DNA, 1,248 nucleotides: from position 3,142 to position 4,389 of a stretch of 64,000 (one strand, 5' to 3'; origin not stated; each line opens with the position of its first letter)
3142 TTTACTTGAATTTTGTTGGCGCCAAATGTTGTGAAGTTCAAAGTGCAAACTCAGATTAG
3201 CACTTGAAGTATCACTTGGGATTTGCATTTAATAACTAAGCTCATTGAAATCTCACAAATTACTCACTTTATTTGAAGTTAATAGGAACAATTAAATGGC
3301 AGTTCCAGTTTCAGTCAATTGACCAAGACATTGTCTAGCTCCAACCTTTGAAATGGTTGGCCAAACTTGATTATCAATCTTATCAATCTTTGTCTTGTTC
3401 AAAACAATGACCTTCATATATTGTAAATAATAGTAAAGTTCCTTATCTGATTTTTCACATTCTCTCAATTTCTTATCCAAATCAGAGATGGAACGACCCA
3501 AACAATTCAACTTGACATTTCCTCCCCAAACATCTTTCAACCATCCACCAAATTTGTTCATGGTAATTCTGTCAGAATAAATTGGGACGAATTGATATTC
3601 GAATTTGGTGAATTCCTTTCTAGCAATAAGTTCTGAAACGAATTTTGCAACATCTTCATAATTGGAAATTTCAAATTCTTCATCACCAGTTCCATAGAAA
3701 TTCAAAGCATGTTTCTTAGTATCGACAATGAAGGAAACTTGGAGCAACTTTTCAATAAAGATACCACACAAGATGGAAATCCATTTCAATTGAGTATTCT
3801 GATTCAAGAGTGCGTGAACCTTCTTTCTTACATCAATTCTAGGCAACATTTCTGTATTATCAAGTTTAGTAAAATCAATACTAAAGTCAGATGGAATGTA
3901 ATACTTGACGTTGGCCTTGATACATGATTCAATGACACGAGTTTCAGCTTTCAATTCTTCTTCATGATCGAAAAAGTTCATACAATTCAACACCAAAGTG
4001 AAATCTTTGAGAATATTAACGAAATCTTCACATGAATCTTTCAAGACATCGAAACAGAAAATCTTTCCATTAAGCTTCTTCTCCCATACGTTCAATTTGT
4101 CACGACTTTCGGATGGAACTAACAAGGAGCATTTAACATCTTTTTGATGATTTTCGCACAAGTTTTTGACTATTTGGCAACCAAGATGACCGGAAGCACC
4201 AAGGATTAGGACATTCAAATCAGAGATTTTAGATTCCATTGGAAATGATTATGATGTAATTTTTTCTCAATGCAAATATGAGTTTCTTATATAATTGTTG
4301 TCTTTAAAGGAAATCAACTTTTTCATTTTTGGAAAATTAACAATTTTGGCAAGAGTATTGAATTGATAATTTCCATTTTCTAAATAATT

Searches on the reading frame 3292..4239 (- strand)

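Call 32: search_protein_families(library=pfam, proteins=[window:3292-4239:-], max_evalue=0.01)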
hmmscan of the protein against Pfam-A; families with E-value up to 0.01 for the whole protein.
window:3292-4239:- (315 aa): 5 families
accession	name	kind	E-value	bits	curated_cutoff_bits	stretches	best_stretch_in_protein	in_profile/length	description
PF05368.20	NmrA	-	4.5e-07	30.2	27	1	9-243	4-239/298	NmrA-like family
PF03435.24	Sacchrp_dh_NADP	-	0.00026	21.8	25.1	1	10-113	1-95/129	Saccharopine dehydrogenase NADP binding domain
PF01113.26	DapB_N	-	0.00038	21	25.6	1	9-90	2-84/124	Dihydrodipicolinate reductase, N-terminus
PF13460.12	NAD_binding_10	-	0.00067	20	27.2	1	14-206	1-182/184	NAD(P)H-binding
PF01073.25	3Beta_HSD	-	0.0073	15.8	22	0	11-115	1-112/280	3-beta hydroxysteroid dehydrogenase/isomerase family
